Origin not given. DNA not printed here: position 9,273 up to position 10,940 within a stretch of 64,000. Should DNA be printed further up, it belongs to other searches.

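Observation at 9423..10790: Two CCA-adding-enzyme paralogs, one with replaced catalytic carboxylates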

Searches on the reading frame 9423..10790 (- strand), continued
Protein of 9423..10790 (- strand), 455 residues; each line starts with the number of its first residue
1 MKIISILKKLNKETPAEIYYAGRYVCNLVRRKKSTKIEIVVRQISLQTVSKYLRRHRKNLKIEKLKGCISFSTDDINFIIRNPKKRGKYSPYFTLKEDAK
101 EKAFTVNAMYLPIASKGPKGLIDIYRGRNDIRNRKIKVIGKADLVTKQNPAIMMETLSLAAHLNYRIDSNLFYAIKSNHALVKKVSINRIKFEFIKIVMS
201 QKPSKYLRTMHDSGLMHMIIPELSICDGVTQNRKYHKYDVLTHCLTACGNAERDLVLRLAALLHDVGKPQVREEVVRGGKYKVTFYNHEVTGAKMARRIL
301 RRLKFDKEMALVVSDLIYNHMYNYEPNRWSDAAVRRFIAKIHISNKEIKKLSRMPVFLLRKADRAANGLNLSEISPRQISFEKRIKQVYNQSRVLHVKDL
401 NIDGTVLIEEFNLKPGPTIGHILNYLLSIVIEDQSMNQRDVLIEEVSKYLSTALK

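Call 67: find_homologous_proteins(query=A3, max_evalue=1e-20)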
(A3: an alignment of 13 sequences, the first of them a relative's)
Query A3 (13 sequences) (460 aa, profile of the alignment): 2547 proteins with E <= 1e-20 among 8000 candidates; the best 120 are listed.
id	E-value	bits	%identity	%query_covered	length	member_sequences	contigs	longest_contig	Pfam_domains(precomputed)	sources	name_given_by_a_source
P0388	5.3e-194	663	43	99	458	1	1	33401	PF01743.27,PF12627.13,PF01966.29,PF13735.13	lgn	-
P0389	7.5e-190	649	43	99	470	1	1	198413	PF01743.27,PF12627.13,PF01966.29,PF13735.13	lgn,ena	-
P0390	5.6e-188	643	43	99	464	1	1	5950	PF01743.27,PF12627.13,PF01966.29,PF13735.13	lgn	-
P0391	9.2e-188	643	42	100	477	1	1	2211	PF01743.27,PF12627.13,PF01966.29,PF13735.13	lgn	-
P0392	3.2e-187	641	42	99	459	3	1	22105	PF01743.27,PF12627.13,PF01966.29,PF13735.13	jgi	-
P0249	4.1e-187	640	100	100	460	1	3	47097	PF01743.27,PF12627.13,PF01966.29,PF13735.13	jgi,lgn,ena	-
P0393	1.1e-186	639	41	99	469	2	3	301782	PF01743.27,PF12627.13,PF01966.29,PF13735.13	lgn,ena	-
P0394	1.4e-186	639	39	99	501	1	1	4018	PF01743.27,PF12627.13,PF01966.29,PF13735.13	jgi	jgi:tRNA nucleotidyltransferase (CCA-adding enzyme)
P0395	3.2e-186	638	80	99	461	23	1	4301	PF01743.27,PF12627.13,PF01966.29,PF13735.13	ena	-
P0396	1.9e-185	635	84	100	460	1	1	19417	PF01743.27,PF12627.13,PF01966.29,PF13735.13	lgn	-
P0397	2.4e-185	635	86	100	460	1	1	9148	PF01743.27,PF12627.13,PF01966.29,PF13735.13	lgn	-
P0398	1.2e-184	632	78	99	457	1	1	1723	PF01743.27,PF12627.13,PF01966.29,PF13735.13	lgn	-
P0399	3.3e-184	631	41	99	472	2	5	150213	PF01743.27,PF12627.13,PF01966.29,PF13735.13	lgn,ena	-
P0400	5.1e-184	630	79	99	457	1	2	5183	PF01743.27,PF12627.13,PF01966.29,PF13735.13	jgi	jgi:putative nucleotidyltransferase with HDIG domain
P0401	7.3e-184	630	42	97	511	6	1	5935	PF01743.27,PF12627.13,PF01966.29,PF13735.13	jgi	-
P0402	1.2e-183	629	43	99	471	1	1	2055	PF01743.27,PF12627.13,PF01966.29,PF13735.13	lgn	-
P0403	4.9e-183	627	40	99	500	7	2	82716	PF01743.27,PF12627.13,PF01966.29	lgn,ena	-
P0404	7.0e-183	627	45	100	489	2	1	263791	PF01743.27,PF12627.13,PF01966.29,PF13735.13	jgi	jgi:tRNA nucleotidyltransferase (CCA-adding enzyme)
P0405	9.3e-183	626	84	100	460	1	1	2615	PF01743.27,PF12627.13,PF01966.29,PF13735.13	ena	-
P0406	1.5e-182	625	84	100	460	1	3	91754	PF01743.27,PF12627.13,PF01966.29,PF13735.13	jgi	jgi:tRNA nucleotidyltransferase/poly(A) polymerase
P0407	1.9e-182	625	40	99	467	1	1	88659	PF01743.27,PF12627.13,PF01966.29,PF13735.13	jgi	-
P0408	5.8e-182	623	44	99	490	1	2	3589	PF01743.27,PF12627.13,PF01966.29,PF13735.13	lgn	-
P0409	1.7e-181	622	42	99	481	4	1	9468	PF01743.27,PF12627.13,PF01966.29,PF13735.13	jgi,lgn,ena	-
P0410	6.4e-181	620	42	98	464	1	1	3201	PF01743.27,PF12627.13,PF01966.29,PF13735.13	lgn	-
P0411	1.8e-180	619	40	99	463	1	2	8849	PF01743.27,PF12627.13,PF01966.29,PF13735.13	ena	-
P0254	2.1e-180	618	39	98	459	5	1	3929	PF01743.27,PF12627.13,PF01966.29,PF13735.13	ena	-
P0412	2.0e-179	615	43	99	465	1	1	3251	PF01743.27,PF12627.13,PF01966.29,PF13735.13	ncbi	-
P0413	2.8e-179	615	43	99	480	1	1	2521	PF01743.27,PF12627.13,PF01966.29,PF13735.13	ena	-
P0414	9.2e-179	613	40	100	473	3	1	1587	PF01743.27,PF12627.13,PF01966.29,PF13735.13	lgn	-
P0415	2.6e-178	611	42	99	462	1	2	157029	PF01743.27,PF12627.13,PF01966.29,PF13735.13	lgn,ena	-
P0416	5.6e-178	610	39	99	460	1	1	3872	PF01743.27,PF12627.13,PF01966.29,PF13735.13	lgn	-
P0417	9.5e-178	610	41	99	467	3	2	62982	PF01743.27,PF12627.13,PF01966.29,PF13735.13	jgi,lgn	-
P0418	1.1e-177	609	70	99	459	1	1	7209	PF01743.27,PF12627.13,PF01966.29,PF13735.13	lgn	-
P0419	2.1e-177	608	43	98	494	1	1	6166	PF01743.27,PF12627.13,PF01966.29,PF13735.13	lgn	-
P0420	3.6e-177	608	39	99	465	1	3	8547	PF01743.27,PF12627.13,PF01966.29,PF13735.13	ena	-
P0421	9.4e-177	606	42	98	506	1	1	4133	PF01743.27,PF12627.13,PF01966.29,PF13735.13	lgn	-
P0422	9.6e-177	606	43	99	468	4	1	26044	PF01743.27,PF12627.13,PF01966.29,PF13735.13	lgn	-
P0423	1.0e-176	606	42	99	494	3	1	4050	PF01743.27,PF12627.13,PF01966.29,PF13735.13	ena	-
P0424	1.3e-176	606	39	99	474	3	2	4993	PF01743.27,PF12627.13,PF01966.29,PF13735.13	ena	-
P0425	2.2e-174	598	56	99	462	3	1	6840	PF01743.27,PF12627.13,PF01966.29,PF13735.13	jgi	-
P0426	2.6e-174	598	41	95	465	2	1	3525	PF01743.27,PF12627.13,PF01966.29,PF13735.13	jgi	-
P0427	3.3e-174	598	56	99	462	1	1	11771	PF01743.27,PF12627.13,PF01966.29,PF13735.13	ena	-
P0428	5.9e-174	597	43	98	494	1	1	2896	PF01743.27,PF12627.13,PF01966.29,PF13735.13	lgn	-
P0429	2.4e-173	595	57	99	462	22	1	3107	PF01743.27,PF12627.13,PF01966.29,PF13735.13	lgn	-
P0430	3.3e-173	595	56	99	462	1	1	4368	PF01743.27,PF12627.13,PF01966.29,PF13735.13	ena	-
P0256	1.5e-172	592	34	97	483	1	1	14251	PF01743.27,PF12627.13,PF01966.29,PF13735.13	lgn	-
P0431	3.1e-172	591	39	99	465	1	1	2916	PF01743.27,PF12627.13,PF01966.29,PF13735.13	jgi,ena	-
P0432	3.6e-172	591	55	99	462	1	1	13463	PF01743.27,PF12627.13,PF01966.29,PF13735.13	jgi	jgi:tRNA nucleotidyltransferase (CCA-adding enzyme)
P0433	5.7e-172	591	39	99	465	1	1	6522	PF01743.27,PF12627.13,PF01966.29,PF13735.13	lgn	-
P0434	6.4e-172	590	55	99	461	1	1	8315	PF01743.27,PF12627.13,PF01966.29,PF13735.13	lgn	-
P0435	1.4e-171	589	54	99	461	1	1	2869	PF01743.27,PF12627.13,PF01966.29,PF13735.13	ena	-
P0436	1.0e-170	586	41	100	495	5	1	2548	PF01743.27,PF12627.13,PF01966.29,PF13735.13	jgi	-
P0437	1.3e-170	586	41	99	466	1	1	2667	PF01743.27,PF12627.13,PF01966.29,PF13735.13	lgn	-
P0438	2.5e-170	585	55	98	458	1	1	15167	PF01743.27,PF12627.13,PF01966.29,PF13735.13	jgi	jgi:poly(A) polymerase/tRNA nucleotidyltransferase (CCA-adding enzyme)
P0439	2.8e-170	585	39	100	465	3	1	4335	PF01743.27,PF12627.13,PF01966.29,PF13735.13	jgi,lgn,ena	-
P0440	1.6e-169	582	40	99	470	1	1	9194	PF01743.27,PF12627.13,PF01966.29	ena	-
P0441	7.6e-169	580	41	99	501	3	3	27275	PF01743.27,PF12627.13,PF01966.29,PF13735.13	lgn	-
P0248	1.0e-168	580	40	99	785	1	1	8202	PF01743.27,PF12627.13,PF01966.29,PF04542.21,PF13735.13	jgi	jgi:tRNA nucleotidyltransferase/poly(A) polymerase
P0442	1.2e-168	580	41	100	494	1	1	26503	PF01743.27,PF12627.13,PF01966.29,PF13735.13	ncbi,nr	ncbi:MAG: HD domain-containing protein [Candidatus Altiarchaeales archaeon]|nr:HD domain-containing 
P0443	1.8e-168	579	41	100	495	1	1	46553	PF01743.27,PF12627.13,PF01966.29,PF13735.13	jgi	jgi:poly(A) polymerase/tRNA nucleotidyltransferase (CCA-adding enzyme)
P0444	1.8e-168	579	42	99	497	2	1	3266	PF01743.27,PF12627.13,PF01966.29,PF13735.13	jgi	-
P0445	5.5e-168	577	52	99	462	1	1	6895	PF01743.27,PF12627.13,PF01966.29,PF13735.13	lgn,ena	-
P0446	2.2e-165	569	42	99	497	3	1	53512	PF01743.27,PF12627.13,PF01966.29,PF13735.13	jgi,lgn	jgi:poly(A) polymerase/tRNA nucleotidyltransferase (CCA-adding enzyme)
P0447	1.8e-162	559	41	99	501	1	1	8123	PF01743.27,PF12627.13,PF01966.29,PF13735.13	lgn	-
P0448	4.6e-162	558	41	99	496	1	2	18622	PF01743.27,PF12627.13,PF01966.29,PF13735.13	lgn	-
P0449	7.3e-159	547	40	99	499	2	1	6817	PF01743.27,PF12627.13,PF01966.29,PF13735.13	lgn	-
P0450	1.3e-158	546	40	91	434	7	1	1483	PF01743.27,PF12627.13,PF01966.29,PF13735.13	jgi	jgi:tRNA nucleotidyltransferase/poly(A) polymerase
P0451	3.6e-158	545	40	100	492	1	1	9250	PF01743.27,PF12627.13,PF01966.29,PF13735.13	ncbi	-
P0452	9.3e-158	544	39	99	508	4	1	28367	PF01743.27,PF12627.13,PF01966.29,PF13735.13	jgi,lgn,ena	-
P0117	5.7e-154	531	39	99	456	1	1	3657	PF01743.27,PF12627.13,PF01966.29,PF13735.13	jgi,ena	-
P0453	3.6e-150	519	72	80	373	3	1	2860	PF01743.27,PF12627.13,PF01966.29,PF13735.13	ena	-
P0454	1.1e-139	484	59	73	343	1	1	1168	PF12627.13,PF01966.29,PF13735.13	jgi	-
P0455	3.9e-114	400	36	98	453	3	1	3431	PF01743.27,PF12627.13,PF01966.29,PF13735.13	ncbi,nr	ncbi:MAG: HD domain-containing protein [Spirochaetia bacterium]|nr:HD domain-containing protein [Spi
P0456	5.3e-113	396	35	100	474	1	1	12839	PF01743.27,PF12627.13,PF01966.29,PF13735.13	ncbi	-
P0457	3.0e-111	390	37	95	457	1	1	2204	PF01743.27,PF12627.13,PF01966.29,PF13735.13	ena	-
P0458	1.9e-109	384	34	95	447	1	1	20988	PF01743.27,PF12627.13,PF01966.29,PF13735.13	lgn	-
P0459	4.2e-109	383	38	95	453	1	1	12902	PF01743.27,PF12627.13,PF01966.29,PF13735.13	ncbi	-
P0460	6.9e-109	383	36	95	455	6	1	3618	PF01743.27,PF12627.13,PF01966.29,PF13735.13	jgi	-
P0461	3.5e-108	380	36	95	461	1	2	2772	PF01743.27,PF12627.13,PF01966.29,PF13735.13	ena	-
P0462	5.2e-107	376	36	95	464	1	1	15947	PF01743.27,PF12627.13,PF01966.29,PF13735.13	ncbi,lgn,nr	ncbi:MAG: CCA tRNA nucleotidyltransferase [candidate division Zixibacteria bacterium]|nr:CCA tRNA nu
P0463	5.7e-107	376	39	95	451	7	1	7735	PF01743.27,PF12627.13,PF01966.29,PF13735.13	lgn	-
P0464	6.0e-107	376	38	96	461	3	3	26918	PF01743.27,PF12627.13,PF01966.29,PF13735.13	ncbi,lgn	-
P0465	9.2e-107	376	36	95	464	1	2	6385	PF01743.27,PF12627.13,PF01966.29,PF13735.13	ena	-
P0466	2.8e-106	374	34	95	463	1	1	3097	PF01743.27,PF12627.13,PF01966.29,PF13735.13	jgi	jgi:tRNA nucleotidyltransferase (CCA-adding enzyme)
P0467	7.6e-106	373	35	97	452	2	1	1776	PF01743.27,PF12627.13,PF01966.29,PF13735.13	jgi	-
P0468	7.6e-106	373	36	98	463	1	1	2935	PF01743.27,PF12627.13,PF01966.29,PF13735.13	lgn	-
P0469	1.0e-105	372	39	96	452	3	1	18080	PF01743.27,PF12627.13,PF01966.29,PF13735.13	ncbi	-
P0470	2.1e-105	371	33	97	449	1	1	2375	PF01743.27,PF12627.13,PF01966.29,PF13735.13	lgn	-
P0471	3.0e-105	371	38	95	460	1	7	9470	PF01743.27,PF12627.13,PF01966.29,PF13735.13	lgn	-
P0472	1.1e-104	369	38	96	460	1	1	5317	PF01743.27,PF12627.13,PF01966.29,PF13735.13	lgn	-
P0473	1.4e-104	368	36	95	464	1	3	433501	PF01743.27,PF12627.13,PF01966.29,PF13735.13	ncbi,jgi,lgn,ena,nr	ncbi:MAG: CCA tRNA nucleotidyltransferase [candidate division Zixibacteria bacterium]|nr:CCA tRNA nu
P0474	1.8e-104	368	40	95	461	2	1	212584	PF01743.27,PF12627.13,PF01966.29,PF13735.13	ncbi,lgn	-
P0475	2.0e-104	368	37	95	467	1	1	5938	PF01743.27,PF12627.13,PF01966.29,PF13735.13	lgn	-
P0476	3.3e-104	367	36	95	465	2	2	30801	PF01743.27,PF12627.13,PF01966.29,PF13735.13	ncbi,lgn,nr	ncbi:MAG: CCA tRNA nucleotidyltransferase [candidate division Zixibacteria bacterium]|nr:CCA tRNA nu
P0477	6.2e-104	366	37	95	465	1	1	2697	PF01743.27,PF12627.13,PF01966.29,PF13735.13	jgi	jgi:tRNA nucleotidyltransferase (CCA-adding enzyme)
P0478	2.9e-103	364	37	96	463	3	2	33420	PF01743.27,PF12627.13,PF01966.29,PF13735.13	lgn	-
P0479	2.9e-103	364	35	95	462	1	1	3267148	PF01743.27,PF12627.13,PF01966.29,PF13735.13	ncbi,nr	ncbi:MAG: HD domain-containing protein [Candidatus Zixiibacteriota bacterium]|nr:MAG: HD domain-cont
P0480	3.1e-103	364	37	99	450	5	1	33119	PF01743.27,PF12627.13,PF01966.29,PF13735.13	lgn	-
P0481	5.3e-103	363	37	96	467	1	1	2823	PF01743.27,PF12627.13,PF01966.29,PF13735.13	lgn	-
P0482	9.2e-103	362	37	96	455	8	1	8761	PF01743.27,PF12627.13,PF01966.29,PF13735.13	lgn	-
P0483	1.2e-102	362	37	95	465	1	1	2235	PF01743.27,PF12627.13,PF01966.29,PF13735.13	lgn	-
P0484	2.8e-102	361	38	98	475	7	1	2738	PF01743.27,PF12627.13,PF01966.29,PF13735.13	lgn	-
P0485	8.1e-102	359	36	95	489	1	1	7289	PF01743.27,PF12627.13,PF01966.29,PF13735.13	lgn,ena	-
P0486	1.1e-101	359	36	99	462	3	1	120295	PF01743.27,PF12627.13,PF01966.29,PF13735.13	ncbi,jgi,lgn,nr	ncbi:MAG: HD domain-containing protein [candidate division Zixibacteria bacterium]|jgi:tRNA nucleoti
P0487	1.5e-101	358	38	98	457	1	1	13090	PF01743.27,PF12627.13,PF01966.29,PF13735.13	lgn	-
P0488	1.7e-101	358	37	95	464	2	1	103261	PF01743.27,PF12627.13,PF01966.29,PF13735.13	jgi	-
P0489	2.1e-101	358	36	95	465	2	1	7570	PF01743.27,PF12627.13,PF01966.29,PF13735.13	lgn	-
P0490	2.6e-101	358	37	95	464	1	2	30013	PF01743.27,PF12627.13,PF01966.29,PF13735.13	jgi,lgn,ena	-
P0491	3.0e-101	357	37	95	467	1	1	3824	PF01743.27,PF12627.13,PF01966.29,PF13735.13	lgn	-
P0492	4.3e-101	357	36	95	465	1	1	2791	PF01743.27,PF12627.13,PF01966.29,PF13735.13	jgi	jgi:tRNA nucleotidyltransferase (CCA-adding enzyme)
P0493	5.9e-101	356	36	95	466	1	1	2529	PF01743.27,PF12627.13,PF01966.29,PF13735.13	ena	-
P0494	9.7e-101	356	36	95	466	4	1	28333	PF01743.27,PF12627.13,PF01966.29,PF13735.13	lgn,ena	-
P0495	1.0e-100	356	34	95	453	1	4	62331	PF01743.27,PF12627.13,PF01966.29,PF13735.13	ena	-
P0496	2.8e-100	354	35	95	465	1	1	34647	PF01743.27,PF12627.13,PF01966.29,PF13735.13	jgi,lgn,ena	-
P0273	1.0e-99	352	35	95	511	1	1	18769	PF01743.27,PF12627.13,PF01966.29,PF13735.13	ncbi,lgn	-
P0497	2.1e-99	351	38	94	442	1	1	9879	PF01743.27,PF12627.13,PF01966.29,PF13735.13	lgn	-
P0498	2.3e-99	351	35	95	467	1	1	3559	PF01743.27,PF12627.13,PF01966.29,PF13735.13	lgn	-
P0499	2.7e-99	351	34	99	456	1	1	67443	PF01743.27,PF12627.13,PF01966.29,PF13735.13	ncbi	-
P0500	3.6e-99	351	38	97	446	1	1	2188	PF01743.27,PF12627.13,PF01966.29,PF13735.13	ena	-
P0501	4.9e-99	350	35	94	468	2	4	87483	PF01743.27,PF12627.13,PF01966.29,PF13735.13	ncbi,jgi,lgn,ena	jgi:putative nucleotidyltransferase with HDIG domain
